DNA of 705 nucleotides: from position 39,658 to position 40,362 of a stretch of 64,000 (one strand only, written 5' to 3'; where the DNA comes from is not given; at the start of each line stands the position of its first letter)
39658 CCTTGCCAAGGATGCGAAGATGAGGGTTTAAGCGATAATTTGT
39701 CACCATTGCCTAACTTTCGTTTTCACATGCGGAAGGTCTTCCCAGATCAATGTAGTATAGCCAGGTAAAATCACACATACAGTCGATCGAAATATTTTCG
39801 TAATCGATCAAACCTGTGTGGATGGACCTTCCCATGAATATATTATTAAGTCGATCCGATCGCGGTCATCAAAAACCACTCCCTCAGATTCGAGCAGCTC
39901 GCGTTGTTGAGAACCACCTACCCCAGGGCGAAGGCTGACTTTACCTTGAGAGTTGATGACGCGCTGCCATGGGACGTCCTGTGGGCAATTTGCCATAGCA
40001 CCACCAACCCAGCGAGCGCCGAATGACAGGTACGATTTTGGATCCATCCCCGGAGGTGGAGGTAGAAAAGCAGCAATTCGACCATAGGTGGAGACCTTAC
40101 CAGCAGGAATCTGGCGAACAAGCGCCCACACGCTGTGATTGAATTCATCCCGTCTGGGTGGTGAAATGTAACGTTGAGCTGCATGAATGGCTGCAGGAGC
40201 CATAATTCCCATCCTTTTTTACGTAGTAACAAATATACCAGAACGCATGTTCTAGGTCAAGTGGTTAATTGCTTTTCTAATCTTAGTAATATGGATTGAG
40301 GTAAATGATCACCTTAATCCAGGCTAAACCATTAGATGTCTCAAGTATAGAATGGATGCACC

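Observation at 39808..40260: Consensus promoter with an embedded LexA-type GAAC-N4-GTTC box drives an alkyltransferase-like (ATL) gene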

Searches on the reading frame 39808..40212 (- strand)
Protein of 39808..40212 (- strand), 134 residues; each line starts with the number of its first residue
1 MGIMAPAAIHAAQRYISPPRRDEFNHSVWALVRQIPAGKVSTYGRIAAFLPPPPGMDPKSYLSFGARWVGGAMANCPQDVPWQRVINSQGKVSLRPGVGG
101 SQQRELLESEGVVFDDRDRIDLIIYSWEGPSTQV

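Call 9: search_protein_families(library=pfam, proteins=[window:39808-40203:-], max_evalue=0.01)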
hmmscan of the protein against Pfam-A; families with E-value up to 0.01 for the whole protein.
window:39808-40203:- (131 aa): 1 family
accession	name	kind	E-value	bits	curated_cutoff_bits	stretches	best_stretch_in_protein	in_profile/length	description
PF01035.26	DNA_binding_1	-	2.8e-19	69.2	27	1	20-109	1-81/81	6-O-methylguanine DNA methyltransferase, DNA binding domain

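Call 11: find_encoding_contigs(protein=window:39808-40203:-, flank=10000, max_places=10)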
Protein window:39808-40203:- (131 aa): no gene with exactly this product is on record in the collection.

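Call 13: find_encoding_contigs(protein=window:39808-40212:-, flank=10000, max_places=10)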
Protein window:39808-40212:- (134 aa): no gene with exactly this product is on record in the collection.

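Call 16: find_homologous_proteins(query=window:39808-40203:-, max_evalue=0.00001)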
Query window:39808-40203:- (131 aa): 3310 proteins with E <= 0.00001 among 3329 candidates; the best 120 are listed.
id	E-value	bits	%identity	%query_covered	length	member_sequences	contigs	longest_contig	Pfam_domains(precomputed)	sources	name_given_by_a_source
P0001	3.2e-73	262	85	100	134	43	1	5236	PF01035.27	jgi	jgi:methylated-DNA-protein-cysteine methyltransferase-like protein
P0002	9.6e-71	254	82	100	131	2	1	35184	PF01035.27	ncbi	-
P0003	2.5e-70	253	81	98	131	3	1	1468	PF01035.27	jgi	jgi:methylated-DNA-protein-cysteine methyltransferase-like protein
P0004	1.2e-69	250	84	98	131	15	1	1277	PF01035.27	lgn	-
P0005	1.9e-69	250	82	98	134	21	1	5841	PF01035.27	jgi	jgi:methylated-DNA-protein-cysteine methyltransferase related protein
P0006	2.5e-69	249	80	100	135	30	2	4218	PF01035.27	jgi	jgi:methylated-DNA-protein-cysteine methyltransferase-like protein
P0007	3.6e-69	249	80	98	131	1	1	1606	PF01035.27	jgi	jgi:methylated-DNA-protein-cysteine methyltransferase-like protein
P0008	9.4e-69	247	81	98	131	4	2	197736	PF01035.27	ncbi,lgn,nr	ncbi:MAG: cysteine methyltransferase [Anaerolineales bacterium]|nr:cysteine methyltransferase [Anaer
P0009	1.2e-68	247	81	100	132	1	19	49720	PF01035.27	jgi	jgi:methylated-DNA-protein-cysteine methyltransferase-like protein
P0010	1.3e-68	247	79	100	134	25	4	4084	PF01035.27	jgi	jgi:methylated-DNA-protein-cysteine methyltransferase related protein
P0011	1.4e-68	247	81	99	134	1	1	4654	PF01035.27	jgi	jgi:methylated-DNA-protein-cysteine methyltransferase-like protein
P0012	1.8e-68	247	81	99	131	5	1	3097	PF01035.27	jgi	jgi:methylated-DNA-protein-cysteine methyltransferase-like protein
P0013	1.9e-68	246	82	98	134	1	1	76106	PF01035.27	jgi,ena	-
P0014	3.2e-68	246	81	97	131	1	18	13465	PF01035.27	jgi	jgi:methylated-DNA-protein-cysteine methyltransferase-like protein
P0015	3.3e-68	246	79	100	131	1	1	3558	PF01035.27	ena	-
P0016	3.8e-68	245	81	99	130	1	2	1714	PF01035.27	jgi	jgi:methylated-DNA-protein-cysteine methyltransferase-like protein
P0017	5.0e-68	245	81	98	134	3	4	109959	PF01035.27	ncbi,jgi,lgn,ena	-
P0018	7.6e-68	245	80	98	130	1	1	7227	PF01035.27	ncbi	-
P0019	9.2e-68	244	81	98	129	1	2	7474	PF01035.27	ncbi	-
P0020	9.6e-68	244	82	98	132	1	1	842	PF01035.27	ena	-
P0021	1.0e-67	244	79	99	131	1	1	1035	PF01035.27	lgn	-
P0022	1.0e-67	244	79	100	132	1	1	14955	PF01035.27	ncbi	ncbi:MAG: MGMT family protein [Anaerolineales bacterium]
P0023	1.1e-67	244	79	100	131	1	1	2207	PF01035.27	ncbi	-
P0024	1.2e-67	244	80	99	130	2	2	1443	PF01035.27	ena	-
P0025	1.3e-67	244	80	98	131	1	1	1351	PF01035.27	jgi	jgi:methylated-DNA-protein-cysteine methyltransferase-like protein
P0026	1.4e-67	244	79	98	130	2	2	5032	PF01035.27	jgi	jgi:methylated-DNA-protein-cysteine methyltransferase-like protein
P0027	1.7e-67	243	79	100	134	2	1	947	PF01035.27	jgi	jgi:methylated-DNA-protein-cysteine methyltransferase-like protein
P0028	2.1e-67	243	81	98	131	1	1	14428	PF01035.27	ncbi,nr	ncbi:MAG: hypothetical protein A2136_05700 [Chloroflexi bacterium RBG_16_54_11]|nr:MAG: hypothetical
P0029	2.5e-67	243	83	97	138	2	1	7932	PF01035.27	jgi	jgi:methylated-DNA-protein-cysteine methyltransferase-like protein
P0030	3.3e-67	242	80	97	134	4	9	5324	PF01035.27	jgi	jgi:methylated-DNA-protein-cysteine methyltransferase-like protein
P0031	3.7e-67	242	78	98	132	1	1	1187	PF01035.27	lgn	-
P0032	4.4e-67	242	80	98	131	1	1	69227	PF01035.27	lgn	-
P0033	5.0e-67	242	79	100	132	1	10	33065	PF01035.27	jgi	jgi:methylated-DNA-protein-cysteine methyltransferase-like protein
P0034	1.4e-66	240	78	98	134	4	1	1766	PF01035.27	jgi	jgi:methylated-DNA-protein-cysteine methyltransferase related protein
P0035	2.6e-66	240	79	100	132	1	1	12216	PF01035.27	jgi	jgi:methylated-DNA-protein-cysteine methyltransferase-like protein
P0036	3.8e-66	239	80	98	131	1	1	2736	PF01035.27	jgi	-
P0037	5.5e-66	238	80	98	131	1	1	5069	PF01035.27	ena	-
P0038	5.9e-66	238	77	100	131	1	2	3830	PF01035.27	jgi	jgi:methylated-DNA-protein-cysteine methyltransferase-like protein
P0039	7.5e-66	238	79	98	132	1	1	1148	PF01035.27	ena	-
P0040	8.8e-66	238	79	98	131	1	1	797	PF01035.27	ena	-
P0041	9.5e-66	238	79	98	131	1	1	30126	PF01035.27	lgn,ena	-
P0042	1.1e-65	238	76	100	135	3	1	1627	PF01035.27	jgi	jgi:methylated-DNA-protein-cysteine methyltransferase related protein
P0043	1.1e-65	238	77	99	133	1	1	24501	PF01035.27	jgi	jgi:methylated-DNA-protein-cysteine methyltransferase related protein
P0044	1.3e-65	237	77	99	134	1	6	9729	PF01035.27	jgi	jgi:methylated-DNA-protein-cysteine methyltransferase-like protein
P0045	1.4e-65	237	78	98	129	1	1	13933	PF01035.27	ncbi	-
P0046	1.5e-65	237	79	98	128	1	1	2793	PF01035.27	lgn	-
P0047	1.5e-65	237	78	98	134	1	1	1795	PF01035.27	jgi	jgi:methylated-DNA-protein-cysteine methyltransferase-like protein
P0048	1.5e-65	237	78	98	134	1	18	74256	PF01035.27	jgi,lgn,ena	jgi:methylated-DNA-protein-cysteine methyltransferase-like protein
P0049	1.5e-65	237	79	98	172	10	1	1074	PF01035.27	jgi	jgi:methylated-DNA-protein-cysteine methyltransferase-like protein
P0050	2.6e-65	236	79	98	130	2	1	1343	PF01035.27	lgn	-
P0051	3.5e-65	236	79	99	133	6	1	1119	PF01035.27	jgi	jgi:methylated-DNA-protein-cysteine methyltransferase-like protein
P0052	4.8e-65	235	76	99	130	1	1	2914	PF01035.27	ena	-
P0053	5.1e-65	235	78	99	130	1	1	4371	PF01035.27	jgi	jgi:methylated-DNA-protein-cysteine methyltransferase-like protein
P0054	8.6e-65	235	80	96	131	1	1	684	PF01035.27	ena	-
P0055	8.9e-65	235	78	99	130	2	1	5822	PF01035.27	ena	-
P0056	1.1e-64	234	78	99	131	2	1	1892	PF01035.27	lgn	-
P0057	1.1e-64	234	75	99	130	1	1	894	PF01035.27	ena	-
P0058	1.2e-64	234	80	98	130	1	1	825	PF01035.27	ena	-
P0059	1.3e-64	234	77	98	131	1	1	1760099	PF01035.27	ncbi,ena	-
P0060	1.7e-64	234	77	98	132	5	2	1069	PF01035.27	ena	-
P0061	2.0e-64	233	77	99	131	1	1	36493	PF01035.27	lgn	-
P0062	2.1e-64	233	80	98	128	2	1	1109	PF01035.27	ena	-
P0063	2.2e-64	233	79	97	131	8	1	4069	PF01035.27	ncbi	-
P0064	2.4e-64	233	78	98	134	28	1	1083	PF01035.27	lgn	-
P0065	2.5e-64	233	78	98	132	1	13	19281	PF01035.27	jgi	jgi:methylated-DNA-protein-cysteine methyltransferase-like protein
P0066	2.8e-64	233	78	97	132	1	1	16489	PF01035.27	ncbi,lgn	-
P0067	3.5e-64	233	75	99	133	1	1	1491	PF01035.27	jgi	-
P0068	3.9e-64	233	77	100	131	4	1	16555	PF01035.27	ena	-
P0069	5.6e-64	232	75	99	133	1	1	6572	PF01035.27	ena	-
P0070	5.7e-64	232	77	98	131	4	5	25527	PF01035.27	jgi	jgi:methylated-DNA-protein-cysteine methyltransferase-like protein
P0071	5.8e-64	232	78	96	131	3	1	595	PF01035.27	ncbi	-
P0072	8.5e-64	231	78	98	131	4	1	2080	PF01035.27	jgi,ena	-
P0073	8.5e-64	231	80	97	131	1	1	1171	PF01035.27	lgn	-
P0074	9.8e-64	231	77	97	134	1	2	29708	PF01035.27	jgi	jgi:methylated-DNA-protein-cysteine methyltransferase-like protein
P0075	1.2e-63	231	77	98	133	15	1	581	PF01035.27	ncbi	-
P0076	1.2e-63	231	75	99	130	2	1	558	PF01035.27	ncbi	-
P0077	1.3e-63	231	74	98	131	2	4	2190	PF01035.27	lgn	-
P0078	1.7e-63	230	77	98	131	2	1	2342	PF01035.27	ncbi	-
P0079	1.7e-63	230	78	97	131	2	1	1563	PF01035.27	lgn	-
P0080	2.0e-63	230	76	99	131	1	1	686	PF01035.27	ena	-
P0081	2.4e-63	230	76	98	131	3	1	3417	PF01035.27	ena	-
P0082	2.5e-63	230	78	98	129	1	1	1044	PF01035.27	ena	-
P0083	2.7e-63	230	77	100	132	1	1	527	PF01035.27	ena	-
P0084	2.7e-63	230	75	99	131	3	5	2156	PF01035.27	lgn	-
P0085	3.1e-63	230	78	96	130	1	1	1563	PF01035.27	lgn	-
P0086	3.2e-63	230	77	99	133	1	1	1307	PF01035.27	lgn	-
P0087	3.2e-63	230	76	98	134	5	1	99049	PF01035.27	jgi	-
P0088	4.3e-63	229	75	99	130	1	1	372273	PF01035.27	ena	-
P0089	4.4e-63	229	74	98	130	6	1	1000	PF01035.27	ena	-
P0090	4.6e-63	229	75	99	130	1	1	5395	PF01035.27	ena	-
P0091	5.1e-63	229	77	98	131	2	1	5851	PF01035.27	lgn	-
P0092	6.1e-63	229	75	99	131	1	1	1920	PF01035.27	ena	-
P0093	7.4e-63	228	77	98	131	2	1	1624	PF01035.27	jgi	jgi:methylated-DNA-protein-cysteine methyltransferase related protein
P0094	8.1e-63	228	76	99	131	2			PF01035.27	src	-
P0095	1.1e-62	228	75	97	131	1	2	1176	PF01035.27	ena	-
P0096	1.5e-62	227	73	99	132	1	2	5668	PF01035.27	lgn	-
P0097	1.6e-62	227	74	97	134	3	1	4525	PF01035.27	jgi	jgi:methylated-DNA-protein-cysteine methyltransferase-like protein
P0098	1.7e-62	227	76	97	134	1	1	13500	PF01035.27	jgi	jgi:methylated-DNA-protein-cysteine methyltransferase-like protein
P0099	2.8e-62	227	77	97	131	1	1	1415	PF01035.27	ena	-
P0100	3.2e-62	226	72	99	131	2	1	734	PF01035.27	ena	-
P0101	4.2e-62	226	75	98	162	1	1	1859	PF01035.27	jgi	jgi:methylated-DNA-protein-cysteine methyltransferase related protein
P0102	4.8e-62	226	76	98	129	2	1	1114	PF01035.27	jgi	jgi:methylated-DNA-protein-cysteine methyltransferase related protein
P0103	5.0e-62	226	77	98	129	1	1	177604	PF01035.27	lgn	-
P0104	5.8e-62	225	77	97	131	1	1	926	PF01035.27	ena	-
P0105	8.1e-62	225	77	98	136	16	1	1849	PF01035.27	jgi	jgi:methylated-DNA-protein-cysteine methyltransferase-like protein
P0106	8.5e-62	225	76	97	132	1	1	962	PF01035.27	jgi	jgi:methylated-DNA-protein-cysteine methyltransferase related protein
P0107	9.4e-62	225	76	96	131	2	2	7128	PF01035.27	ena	-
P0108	9.5e-62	225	75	99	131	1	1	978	PF01035.27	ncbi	-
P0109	1.1e-61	225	75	99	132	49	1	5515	PF01035.27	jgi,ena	-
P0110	1.1e-61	224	76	98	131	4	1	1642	PF01035.27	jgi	jgi:methylated-DNA-protein-cysteine methyltransferase-like protein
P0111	1.5e-61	224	76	98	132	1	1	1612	PF01035.27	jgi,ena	-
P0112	1.6e-61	224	75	98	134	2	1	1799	PF01035.27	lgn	-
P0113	1.9e-61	224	76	98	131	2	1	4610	PF01035.27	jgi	jgi:methylated-DNA-protein-cysteine methyltransferase related protein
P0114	2.0e-61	224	75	98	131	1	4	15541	PF01035.27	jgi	jgi:methylated-DNA-protein-cysteine methyltransferase-like protein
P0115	2.4e-61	223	76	97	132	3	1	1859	PF01035.27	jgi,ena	-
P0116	2.7e-61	223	73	98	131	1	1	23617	PF01035.27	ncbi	-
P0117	3.3e-61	223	73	99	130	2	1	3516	PF01035.27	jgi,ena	-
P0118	4.5e-61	223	75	99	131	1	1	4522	PF01035.27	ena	-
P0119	6.1e-61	222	73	96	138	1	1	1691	PF01035.27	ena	-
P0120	6.3e-61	222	74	99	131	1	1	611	PF01035.27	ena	-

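Call 17: find_related_loci(query=window:39808-40203:-, collection=genome_contigs, flank=10000)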
Query window:39808-40203:- (131 aa) in genome_contigs; peptide patterns used: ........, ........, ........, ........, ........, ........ (x = any residue, [..] = any of these).
204 stretches matched a pattern; 9 encode a relative of the query (tblastn E <= 1e-3); 9 distinct loci.
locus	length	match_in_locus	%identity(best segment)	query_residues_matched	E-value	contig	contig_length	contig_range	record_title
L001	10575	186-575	86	1-130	2e-77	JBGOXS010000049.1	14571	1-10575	MAG: Anaerolineae bacterium isolate OBJ_0618_130150_61 k141_4643171_length_14571_cov_70.9336, whole genome shotgun seque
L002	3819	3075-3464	86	1-130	7e-77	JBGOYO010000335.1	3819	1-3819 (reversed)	MAG: Anaerolineae bacterium isolate OBJ_0618_130150_41 k141_1388767_length_3819_cov_28.9932, whole genome shotgun sequen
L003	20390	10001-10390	85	1-130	1e-75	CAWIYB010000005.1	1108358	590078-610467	MAG: uncultured Chloroflexia bacterium isolate MFD05942.bin.1.129 genome assembly, contig: contig_65069, whole genome sh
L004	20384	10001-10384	82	1-128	6e-74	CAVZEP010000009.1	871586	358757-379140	MAG: uncultured Chloroflexia bacterium isolate MFD05942.bin.2.209 genome assembly, contig: contig_2097, whole genome sho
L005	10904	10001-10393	80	1-131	1e-72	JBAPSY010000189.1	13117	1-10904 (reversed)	MAG: Anaerolineales bacterium isolate MFD02339_ilm_asm_bin15 k127_165959, whole genome shotgun sequence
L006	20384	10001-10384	77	1-128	1e-67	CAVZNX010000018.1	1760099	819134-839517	MAG: uncultured Chloroflexia bacterium isolate MFD02979.bin.2.70 genome assembly, contig: contig_53696, whole genome sho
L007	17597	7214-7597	81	1-128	4e-72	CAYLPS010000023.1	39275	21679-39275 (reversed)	MAG TPA_asm: uncultured Anaerolineaceae bacterium isolate SRP098346_co1_7 genome assembly, contig: NODE_591_length_39275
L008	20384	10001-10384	88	1-128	7e-76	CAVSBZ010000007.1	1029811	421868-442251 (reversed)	MAG: uncultured Chloroflexia bacterium isolate MFD02979.bin.1.145 genome assembly, contig: contig_67307, whole genome sh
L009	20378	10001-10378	75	1-126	2e-63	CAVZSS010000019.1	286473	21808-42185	MAG: uncultured Chloroflexia bacterium isolate MFD00709.bin.3.105 genome assembly, contig: contig_24599, whole genome sh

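Call 28: search_solved_structures(query=window:39808-40203:-, max_evalue=0.001, show_alignments=4)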
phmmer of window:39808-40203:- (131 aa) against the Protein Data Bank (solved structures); distinct sequences matched with E-value up to 0.001: 2.
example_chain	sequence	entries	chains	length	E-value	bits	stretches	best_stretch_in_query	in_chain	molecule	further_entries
2kif_A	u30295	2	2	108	7.3e-16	61.5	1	19-125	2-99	O6-methylguanine-DNA methyltransferase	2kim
3gva_A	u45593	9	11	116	8.4e-13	51.6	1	17-112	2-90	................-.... protein 1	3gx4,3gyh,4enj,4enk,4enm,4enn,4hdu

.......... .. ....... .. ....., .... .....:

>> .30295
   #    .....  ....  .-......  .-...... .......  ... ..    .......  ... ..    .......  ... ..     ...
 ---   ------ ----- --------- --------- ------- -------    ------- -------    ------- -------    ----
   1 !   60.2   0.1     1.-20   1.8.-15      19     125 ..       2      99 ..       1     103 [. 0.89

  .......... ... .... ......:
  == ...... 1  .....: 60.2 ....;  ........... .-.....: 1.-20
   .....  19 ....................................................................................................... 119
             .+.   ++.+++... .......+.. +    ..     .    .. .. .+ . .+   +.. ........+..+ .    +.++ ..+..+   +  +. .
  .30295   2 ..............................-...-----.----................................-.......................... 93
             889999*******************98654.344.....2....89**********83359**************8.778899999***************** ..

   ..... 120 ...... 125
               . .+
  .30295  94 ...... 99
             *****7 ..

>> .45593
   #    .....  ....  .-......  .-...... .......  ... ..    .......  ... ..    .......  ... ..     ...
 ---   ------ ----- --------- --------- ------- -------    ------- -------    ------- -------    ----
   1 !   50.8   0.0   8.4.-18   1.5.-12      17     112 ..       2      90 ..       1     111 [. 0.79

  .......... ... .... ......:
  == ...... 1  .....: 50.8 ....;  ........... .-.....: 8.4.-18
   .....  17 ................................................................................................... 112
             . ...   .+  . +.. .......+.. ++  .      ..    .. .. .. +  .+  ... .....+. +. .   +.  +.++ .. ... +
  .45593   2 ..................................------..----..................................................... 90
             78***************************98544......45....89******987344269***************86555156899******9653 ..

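Call 29: search_protein_families(library=ncbifam, proteins=[window:39808-40203:-], max_evalue=0.01)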
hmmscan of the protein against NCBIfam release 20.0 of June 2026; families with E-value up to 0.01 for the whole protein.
window:39808-40203:- (131 aa): 3 families
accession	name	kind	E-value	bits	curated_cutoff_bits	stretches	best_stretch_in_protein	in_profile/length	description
TIGR00589.1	ogt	superfamily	1.6e-06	28.1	46.4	1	20-106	2-79/80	methylated-DNA--[protein]-cysteine S-methyltransferase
NF007626.0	PRK10286.1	equivalog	3.7e-05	23.9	192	1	21-108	89-167/171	methylated-DNA--[protein]-cysteine S-methyltransferase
NF003022.0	PRK03887.1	equivalog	0.0021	17.9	164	1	20-109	92-170/175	methylated-DNA--protein-cysteine methyltransferase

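Call 58: find_encoding_contigs(protein=P0088, flank=4000, max_places=4)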
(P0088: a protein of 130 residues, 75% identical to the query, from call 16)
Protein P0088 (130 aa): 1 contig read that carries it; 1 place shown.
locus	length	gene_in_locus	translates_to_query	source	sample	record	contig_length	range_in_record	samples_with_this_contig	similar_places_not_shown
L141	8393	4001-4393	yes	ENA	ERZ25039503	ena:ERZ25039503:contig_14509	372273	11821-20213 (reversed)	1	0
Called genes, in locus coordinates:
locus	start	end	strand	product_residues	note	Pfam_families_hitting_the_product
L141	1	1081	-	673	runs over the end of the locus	PF25174:Beta-prop_THOC3 (faint), PF07676:PD40 (weak), PF26549:Tricorn_N, PF26550:Tricorn_2nd, PF07676:PD40 (weak), PF26549:Tricorn_N, PF20434:BD-FAE (weak), PF00326:Peptidase_S9, +2 more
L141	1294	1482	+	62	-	-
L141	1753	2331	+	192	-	PF00023:Ank (faint), PF12796:Ank_2 (weak), PF13857:Ank_5 (faint), PF12796:Ank_2, PF13637:Ank_4, PF12796:Ank_2 (weak), PF13606:Ank_3 (weak)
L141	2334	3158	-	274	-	PF18612:Bac_A_amyl_C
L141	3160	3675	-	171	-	PF00128:Alpha-amylase, PF14701:hDGE_amylase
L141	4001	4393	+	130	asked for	PF01035:DNA_binding_1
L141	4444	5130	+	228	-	PF00561:Abhydrolase_1, PF12146:Hydrolase_4 (weak), PF12697:Abhydrolase_6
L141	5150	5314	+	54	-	-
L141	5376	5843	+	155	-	PF00583:Acetyltransf_1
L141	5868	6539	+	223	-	-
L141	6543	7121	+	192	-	PF03352:Adenine_glyco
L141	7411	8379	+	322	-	PF00583:Acetyltransf_1, PF13508:Acetyltransf_7 (weak), PF13673:Acetyltransf_10 (faint), PF00583:Acetyltransf_1 (weak)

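Call 59: find_encoding_contigs(protein=P0116, flank=4000, max_places=4)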
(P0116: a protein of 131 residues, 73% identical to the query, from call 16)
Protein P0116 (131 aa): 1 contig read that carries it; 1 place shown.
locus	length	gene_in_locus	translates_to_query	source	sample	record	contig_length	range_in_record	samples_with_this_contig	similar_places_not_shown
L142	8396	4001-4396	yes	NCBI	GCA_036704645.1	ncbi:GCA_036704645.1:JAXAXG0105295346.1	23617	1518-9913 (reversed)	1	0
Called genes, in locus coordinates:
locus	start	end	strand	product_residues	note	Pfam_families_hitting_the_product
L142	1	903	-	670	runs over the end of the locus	PF00930:DPPIV_N (faint), PF25174:Beta-prop_THOC3 (weak), PF07676:PD40 (weak), PF26549:Tricorn_N, PF26550:Tricorn_2nd, PF07676:PD40, PF26549:Tricorn_N, PF00326:Peptidase_S9, +2 more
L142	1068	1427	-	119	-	-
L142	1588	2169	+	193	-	PF00023:Ank (faint), PF12796:Ank_2, PF13606:Ank_3 (faint), PF13857:Ank_5 (faint), PF13637:Ank_4, PF12796:Ank_2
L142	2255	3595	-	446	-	PF00128:Alpha-amylase, PF14701:hDGE_amylase, PF00128:Alpha-amylase, PF18612:Bac_A_amyl_C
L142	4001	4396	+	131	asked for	PF01035:DNA_binding_1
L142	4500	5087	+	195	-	-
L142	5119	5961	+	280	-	PF00561:Abhydrolase_1, PF12146:Hydrolase_4, PF12697:Abhydrolase_6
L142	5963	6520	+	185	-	PF00583:Acetyltransf_1 (weak)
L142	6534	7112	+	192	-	PF03352:Adenine_glyco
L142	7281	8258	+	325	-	PF13302:Acetyltransf_3 (weak), PF00583:Acetyltransf_1, PF13508:Acetyltransf_7, PF13673:Acetyltransf_10 (weak), PF00583:Acetyltransf_1 (weak)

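Call 60: find_encoding_contigs(protein=P0096, flank=4000, max_places=4)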
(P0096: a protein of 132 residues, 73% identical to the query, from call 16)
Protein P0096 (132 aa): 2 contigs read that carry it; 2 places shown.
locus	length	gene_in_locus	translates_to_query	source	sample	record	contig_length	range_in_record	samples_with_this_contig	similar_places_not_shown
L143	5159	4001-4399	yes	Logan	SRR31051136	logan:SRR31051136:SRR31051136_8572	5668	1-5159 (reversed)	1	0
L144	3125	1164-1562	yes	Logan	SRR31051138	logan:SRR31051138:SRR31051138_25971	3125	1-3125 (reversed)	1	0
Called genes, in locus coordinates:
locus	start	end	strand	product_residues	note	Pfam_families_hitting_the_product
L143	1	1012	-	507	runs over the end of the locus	?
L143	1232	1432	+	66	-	-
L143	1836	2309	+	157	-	PF13606:Ank_3 (faint), PF12796:Ank_2, PF13637:Ank_4, PF12796:Ank_2, PF13857:Ank_5 (weak), PF00023:Ank (weak)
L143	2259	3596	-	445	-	PF00128:Alpha-amylase, PF14701:hDGE_amylase (weak), PF00128:Alpha-amylase, PF18612:Bac_A_amyl_C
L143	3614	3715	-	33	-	-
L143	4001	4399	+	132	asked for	PF01035:DNA_binding_1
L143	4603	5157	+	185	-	?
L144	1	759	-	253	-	?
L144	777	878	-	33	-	-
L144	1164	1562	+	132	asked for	PF01035:DNA_binding_1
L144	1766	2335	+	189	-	-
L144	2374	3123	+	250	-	?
